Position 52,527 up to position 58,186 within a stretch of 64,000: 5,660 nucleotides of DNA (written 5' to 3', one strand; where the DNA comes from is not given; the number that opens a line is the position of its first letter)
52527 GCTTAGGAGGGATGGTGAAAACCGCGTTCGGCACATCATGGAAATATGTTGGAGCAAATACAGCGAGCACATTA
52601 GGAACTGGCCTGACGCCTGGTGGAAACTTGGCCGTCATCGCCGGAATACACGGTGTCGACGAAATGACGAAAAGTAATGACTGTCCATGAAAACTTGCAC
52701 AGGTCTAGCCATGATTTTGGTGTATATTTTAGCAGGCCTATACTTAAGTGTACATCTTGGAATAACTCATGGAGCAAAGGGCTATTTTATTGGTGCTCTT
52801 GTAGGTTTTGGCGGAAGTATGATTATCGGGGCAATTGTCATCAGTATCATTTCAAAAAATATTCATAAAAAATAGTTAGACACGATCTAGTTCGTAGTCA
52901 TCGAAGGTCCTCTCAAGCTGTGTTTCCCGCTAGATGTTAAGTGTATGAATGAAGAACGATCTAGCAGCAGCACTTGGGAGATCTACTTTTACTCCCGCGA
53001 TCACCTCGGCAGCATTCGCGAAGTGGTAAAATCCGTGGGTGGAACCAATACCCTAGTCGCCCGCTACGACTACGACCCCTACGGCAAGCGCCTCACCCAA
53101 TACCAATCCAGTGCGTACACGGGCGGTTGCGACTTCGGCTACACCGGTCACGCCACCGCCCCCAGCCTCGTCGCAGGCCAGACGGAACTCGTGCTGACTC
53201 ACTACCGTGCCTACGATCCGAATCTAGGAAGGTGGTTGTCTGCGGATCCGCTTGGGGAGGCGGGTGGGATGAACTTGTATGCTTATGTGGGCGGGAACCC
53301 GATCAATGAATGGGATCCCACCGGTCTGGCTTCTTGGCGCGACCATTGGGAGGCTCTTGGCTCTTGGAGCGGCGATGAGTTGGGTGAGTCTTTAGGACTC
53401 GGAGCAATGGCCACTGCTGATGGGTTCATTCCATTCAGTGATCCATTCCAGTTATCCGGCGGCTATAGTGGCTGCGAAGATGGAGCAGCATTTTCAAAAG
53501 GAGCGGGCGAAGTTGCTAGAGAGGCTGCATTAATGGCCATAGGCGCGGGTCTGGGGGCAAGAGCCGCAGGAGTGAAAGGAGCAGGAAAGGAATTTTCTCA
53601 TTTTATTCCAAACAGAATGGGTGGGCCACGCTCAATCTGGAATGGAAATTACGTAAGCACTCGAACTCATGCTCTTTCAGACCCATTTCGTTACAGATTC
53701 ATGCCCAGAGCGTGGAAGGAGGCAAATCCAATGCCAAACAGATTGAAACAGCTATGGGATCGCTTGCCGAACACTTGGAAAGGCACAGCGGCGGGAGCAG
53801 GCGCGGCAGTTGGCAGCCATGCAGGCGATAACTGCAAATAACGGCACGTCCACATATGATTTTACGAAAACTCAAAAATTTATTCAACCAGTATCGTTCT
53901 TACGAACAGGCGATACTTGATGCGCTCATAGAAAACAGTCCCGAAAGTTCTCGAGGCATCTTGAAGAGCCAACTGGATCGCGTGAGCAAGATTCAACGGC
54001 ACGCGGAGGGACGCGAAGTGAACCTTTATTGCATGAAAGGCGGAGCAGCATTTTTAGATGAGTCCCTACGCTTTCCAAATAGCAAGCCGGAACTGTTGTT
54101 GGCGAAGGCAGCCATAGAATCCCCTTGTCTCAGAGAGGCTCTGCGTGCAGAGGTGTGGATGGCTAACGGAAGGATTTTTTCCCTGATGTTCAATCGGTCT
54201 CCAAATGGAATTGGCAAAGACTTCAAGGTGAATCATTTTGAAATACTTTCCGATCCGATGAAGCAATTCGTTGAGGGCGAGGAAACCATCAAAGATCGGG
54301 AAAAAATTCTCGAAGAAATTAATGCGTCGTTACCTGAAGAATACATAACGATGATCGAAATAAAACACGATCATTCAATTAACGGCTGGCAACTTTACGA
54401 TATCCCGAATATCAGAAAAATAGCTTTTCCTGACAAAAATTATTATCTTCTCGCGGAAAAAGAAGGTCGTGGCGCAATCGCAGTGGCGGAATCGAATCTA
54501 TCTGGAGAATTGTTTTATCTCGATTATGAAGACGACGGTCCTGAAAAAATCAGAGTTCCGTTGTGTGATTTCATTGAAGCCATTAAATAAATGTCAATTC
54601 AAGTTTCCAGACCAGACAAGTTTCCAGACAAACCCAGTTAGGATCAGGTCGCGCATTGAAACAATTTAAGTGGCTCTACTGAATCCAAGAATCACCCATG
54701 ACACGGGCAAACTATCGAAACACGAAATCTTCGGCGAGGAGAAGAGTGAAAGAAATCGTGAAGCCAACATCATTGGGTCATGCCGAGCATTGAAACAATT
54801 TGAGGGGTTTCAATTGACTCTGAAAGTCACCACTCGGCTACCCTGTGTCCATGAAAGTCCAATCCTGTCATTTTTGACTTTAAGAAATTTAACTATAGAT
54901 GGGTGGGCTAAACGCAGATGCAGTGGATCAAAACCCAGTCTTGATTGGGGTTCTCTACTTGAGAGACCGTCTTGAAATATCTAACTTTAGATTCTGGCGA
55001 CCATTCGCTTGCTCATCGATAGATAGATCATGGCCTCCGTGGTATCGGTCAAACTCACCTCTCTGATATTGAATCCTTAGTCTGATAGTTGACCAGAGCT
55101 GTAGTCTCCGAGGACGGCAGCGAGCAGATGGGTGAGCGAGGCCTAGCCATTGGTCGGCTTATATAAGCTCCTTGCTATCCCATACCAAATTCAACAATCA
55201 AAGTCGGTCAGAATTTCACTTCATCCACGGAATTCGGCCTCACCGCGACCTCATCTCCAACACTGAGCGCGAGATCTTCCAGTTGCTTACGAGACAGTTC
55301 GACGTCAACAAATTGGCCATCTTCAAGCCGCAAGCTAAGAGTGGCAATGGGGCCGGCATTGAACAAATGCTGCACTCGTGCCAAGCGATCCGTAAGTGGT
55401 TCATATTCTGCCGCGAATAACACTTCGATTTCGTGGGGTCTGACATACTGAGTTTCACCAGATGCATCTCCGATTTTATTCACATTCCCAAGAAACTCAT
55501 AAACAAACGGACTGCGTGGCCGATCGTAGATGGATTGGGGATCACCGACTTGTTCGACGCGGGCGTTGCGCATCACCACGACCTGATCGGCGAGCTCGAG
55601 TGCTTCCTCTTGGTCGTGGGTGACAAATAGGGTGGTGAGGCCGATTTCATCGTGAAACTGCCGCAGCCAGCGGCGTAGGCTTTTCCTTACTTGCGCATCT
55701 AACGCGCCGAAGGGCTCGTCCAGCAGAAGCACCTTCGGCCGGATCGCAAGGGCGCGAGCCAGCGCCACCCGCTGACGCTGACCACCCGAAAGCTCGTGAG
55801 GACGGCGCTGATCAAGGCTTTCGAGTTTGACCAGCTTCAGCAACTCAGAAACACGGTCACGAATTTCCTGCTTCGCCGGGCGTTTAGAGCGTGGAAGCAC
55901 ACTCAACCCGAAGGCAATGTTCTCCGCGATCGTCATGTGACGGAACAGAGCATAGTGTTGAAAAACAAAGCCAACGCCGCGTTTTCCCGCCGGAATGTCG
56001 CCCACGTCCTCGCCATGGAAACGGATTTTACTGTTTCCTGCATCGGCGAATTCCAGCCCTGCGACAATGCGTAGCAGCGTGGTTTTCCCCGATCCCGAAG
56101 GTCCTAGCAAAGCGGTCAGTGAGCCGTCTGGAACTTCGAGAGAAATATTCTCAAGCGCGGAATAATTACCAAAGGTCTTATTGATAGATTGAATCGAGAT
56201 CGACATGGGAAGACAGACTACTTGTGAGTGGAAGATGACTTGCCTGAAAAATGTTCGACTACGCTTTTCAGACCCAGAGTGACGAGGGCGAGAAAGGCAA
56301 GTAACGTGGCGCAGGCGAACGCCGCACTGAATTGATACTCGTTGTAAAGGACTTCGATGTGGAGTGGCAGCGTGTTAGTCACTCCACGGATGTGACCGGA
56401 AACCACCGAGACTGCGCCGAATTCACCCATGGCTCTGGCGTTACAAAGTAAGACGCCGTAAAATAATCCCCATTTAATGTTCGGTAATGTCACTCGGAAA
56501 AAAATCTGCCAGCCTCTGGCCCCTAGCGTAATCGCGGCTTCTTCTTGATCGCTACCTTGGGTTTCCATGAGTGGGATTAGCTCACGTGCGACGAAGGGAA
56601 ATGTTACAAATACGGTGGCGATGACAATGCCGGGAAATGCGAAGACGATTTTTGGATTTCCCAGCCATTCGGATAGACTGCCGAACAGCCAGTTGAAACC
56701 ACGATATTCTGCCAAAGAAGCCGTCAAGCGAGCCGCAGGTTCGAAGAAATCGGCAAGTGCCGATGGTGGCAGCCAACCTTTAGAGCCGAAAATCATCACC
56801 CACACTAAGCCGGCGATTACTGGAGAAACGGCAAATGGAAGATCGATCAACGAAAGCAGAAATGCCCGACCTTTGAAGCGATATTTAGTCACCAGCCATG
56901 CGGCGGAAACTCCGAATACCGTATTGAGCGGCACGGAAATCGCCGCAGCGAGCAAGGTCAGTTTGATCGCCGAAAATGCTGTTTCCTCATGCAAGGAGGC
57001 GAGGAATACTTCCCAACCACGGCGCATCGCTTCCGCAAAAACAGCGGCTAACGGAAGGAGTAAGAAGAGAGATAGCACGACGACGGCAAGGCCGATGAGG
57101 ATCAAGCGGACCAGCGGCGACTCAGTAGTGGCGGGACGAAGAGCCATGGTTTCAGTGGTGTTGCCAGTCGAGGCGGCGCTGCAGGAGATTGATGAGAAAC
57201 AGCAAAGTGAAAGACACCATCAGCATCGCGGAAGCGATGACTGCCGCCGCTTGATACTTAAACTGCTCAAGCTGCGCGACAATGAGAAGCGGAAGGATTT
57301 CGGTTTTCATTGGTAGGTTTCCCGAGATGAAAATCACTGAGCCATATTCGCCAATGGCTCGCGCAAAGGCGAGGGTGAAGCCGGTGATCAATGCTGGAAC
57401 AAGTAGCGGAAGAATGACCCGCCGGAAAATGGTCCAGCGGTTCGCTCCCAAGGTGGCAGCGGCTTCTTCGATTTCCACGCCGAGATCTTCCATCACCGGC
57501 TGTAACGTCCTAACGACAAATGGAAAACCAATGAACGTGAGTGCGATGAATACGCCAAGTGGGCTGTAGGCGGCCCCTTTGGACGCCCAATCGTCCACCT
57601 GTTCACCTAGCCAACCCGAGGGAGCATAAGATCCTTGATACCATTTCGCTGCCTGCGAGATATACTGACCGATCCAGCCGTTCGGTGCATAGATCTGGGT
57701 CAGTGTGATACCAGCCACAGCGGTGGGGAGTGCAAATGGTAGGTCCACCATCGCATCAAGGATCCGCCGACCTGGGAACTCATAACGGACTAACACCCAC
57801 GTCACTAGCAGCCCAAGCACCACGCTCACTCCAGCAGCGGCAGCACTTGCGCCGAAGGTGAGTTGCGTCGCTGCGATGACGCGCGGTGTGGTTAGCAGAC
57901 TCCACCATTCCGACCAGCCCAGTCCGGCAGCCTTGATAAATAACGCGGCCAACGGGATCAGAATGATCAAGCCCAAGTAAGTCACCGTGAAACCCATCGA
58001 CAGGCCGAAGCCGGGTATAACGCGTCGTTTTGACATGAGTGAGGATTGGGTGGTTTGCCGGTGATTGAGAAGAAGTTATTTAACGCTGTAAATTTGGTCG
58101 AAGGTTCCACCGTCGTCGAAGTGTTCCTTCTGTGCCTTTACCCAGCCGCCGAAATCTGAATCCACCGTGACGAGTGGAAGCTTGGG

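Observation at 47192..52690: RHS cocoon toxin carrying an N-terminal membrane anchor, TPR block and a complete C39-type cysteine-peptidase signature, with no known export partner nearby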

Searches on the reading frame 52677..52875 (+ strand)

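Call 7: search_protein_families(library=pfam, proteins=[window:52677-52868:+], max_evalue=0.01)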
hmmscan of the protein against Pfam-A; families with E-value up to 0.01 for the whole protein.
window:52677-52868:+ (63 aa): 0 families

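Call 54: search_protein_families(library=pfam, proteins=[window:52687-52875:+, window:52677-52868:+], max_evalue=1)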
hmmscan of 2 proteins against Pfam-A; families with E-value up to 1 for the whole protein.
window:52687-52875:+ (62 aa): 1 family
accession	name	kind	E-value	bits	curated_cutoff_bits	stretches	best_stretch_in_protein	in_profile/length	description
PF02632.19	BioY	-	0.017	15.5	25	1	5-57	24-74/140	BioY family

window:52677-52868:+ (63 aa): 1 family
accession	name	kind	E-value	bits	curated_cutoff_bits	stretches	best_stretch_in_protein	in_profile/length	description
PF24632.1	DUF7629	-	0.09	12.8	27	1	33-57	40-64/83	Domain of unknown function (DUF7629)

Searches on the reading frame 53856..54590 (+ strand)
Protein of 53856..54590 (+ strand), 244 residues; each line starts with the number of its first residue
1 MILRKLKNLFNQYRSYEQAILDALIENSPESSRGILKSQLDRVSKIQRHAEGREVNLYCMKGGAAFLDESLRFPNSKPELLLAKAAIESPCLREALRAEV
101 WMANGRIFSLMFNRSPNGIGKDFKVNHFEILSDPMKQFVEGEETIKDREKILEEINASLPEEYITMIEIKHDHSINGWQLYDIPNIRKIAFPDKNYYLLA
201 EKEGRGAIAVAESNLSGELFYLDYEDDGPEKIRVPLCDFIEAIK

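Call 7: search_protein_families(library=pfam, proteins=[window:53856-54590:+], max_evalue=0.01)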
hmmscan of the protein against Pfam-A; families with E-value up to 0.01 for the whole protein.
window:53856-54590:+ (244 aa): 1 family
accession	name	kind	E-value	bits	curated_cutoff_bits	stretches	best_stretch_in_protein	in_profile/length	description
PF09346.15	SMI1_KNR4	-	0.0063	17.6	25.4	0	149-229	8-99/125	SMI1 / KNR4 family (SUKH-1)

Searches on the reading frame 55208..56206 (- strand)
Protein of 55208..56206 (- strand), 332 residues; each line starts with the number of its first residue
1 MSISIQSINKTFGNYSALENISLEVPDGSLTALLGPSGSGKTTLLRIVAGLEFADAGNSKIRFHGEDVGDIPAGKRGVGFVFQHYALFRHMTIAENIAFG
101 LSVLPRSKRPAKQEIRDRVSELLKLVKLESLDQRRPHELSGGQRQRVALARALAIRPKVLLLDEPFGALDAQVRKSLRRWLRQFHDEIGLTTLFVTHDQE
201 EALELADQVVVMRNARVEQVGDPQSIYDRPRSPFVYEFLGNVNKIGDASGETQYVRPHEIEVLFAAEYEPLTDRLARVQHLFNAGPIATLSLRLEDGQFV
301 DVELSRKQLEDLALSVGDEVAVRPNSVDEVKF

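Call 8: search_protein_families(library=pfam, proteins=[window:55208-56206:-], max_evalue=0.01)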
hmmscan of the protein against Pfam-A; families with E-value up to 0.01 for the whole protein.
window:55208-56206:- (332 aa): 10 families
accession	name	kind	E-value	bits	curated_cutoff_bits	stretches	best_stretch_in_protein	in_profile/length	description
PF00005.33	ABC_tran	-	1e-34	120.5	25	1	18-166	1-136/137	ABC transporter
PF13304.12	AAA_21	-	5.1e-11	43.6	27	2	118-200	220-301/304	AAA domain, putative AbiEii toxin, Type IV TA system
PF12857.13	TOBE_3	-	2.4e-09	37.4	27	1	276-324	9-58/59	TOBE-like domain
PF02463.25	SMC_N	-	3e-06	27.3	40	1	135-214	133-213/220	RecF/RecN/SMC N terminal domain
PF09818.15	ABC_ATPase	-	0.00011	21.8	23.2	0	175-221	209-255/283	P-loop domain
PF08402.16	TOBE_2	-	0.00042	20.8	21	1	255-326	3-70/76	TOBE domain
PF13401.12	AAA_22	-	0.00091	20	27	1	29-196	6-122/130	AAA domain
PF03459.23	TOBE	-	0.0019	18.8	22.3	1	276-327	9-60/64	TOBE domain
PF13476.12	AAA_23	-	0.0025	18.9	27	1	12-47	7-38/201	AAA domain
PF13555.12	AAA_29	-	0.0028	17.8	27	1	25-45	19-39/61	P-loop containing region of AAA domain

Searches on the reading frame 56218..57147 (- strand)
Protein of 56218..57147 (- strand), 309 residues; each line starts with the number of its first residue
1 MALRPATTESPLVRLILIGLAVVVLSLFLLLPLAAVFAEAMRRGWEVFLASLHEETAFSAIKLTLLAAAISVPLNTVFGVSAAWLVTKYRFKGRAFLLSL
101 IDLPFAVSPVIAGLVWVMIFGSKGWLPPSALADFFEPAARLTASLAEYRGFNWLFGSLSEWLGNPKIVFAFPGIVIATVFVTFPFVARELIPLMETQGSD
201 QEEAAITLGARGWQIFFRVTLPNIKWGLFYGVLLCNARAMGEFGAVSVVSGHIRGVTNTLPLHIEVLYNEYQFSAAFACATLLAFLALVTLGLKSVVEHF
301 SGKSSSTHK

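Call 8: search_protein_families(library=pfam, proteins=[window:56218-57147:-], max_evalue=0.01)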
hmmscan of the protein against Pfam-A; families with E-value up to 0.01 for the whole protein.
window:56218-57147:- (309 aa): 1 family
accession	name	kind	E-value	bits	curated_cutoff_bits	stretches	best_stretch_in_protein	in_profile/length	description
PF00528.27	BPD_transp_1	-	4.5e-12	46.5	26.4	1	76-295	2-176/184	Binding-protein-dependent transport system inner membrane component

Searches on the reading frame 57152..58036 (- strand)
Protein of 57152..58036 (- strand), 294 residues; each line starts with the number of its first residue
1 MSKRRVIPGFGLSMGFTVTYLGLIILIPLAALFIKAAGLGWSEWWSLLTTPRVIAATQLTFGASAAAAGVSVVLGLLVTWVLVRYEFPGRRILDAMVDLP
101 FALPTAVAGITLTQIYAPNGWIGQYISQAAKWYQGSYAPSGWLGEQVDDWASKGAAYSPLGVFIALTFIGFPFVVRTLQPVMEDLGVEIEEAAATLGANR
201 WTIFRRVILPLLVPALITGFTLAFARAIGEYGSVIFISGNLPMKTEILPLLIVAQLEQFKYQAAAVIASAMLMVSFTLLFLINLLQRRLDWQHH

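Call 8: search_protein_families(library=pfam, proteins=[window:57152-58036:-], max_evalue=0.01)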
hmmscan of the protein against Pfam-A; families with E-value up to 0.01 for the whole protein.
window:57152-58036:- (294 aa): 1 family
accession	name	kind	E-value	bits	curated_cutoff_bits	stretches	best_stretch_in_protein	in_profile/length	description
PF00528.27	BPD_transp_1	-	5.9e-19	68.9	26.4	1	72-290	2-179/184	Binding-protein-dependent transport system inner membrane component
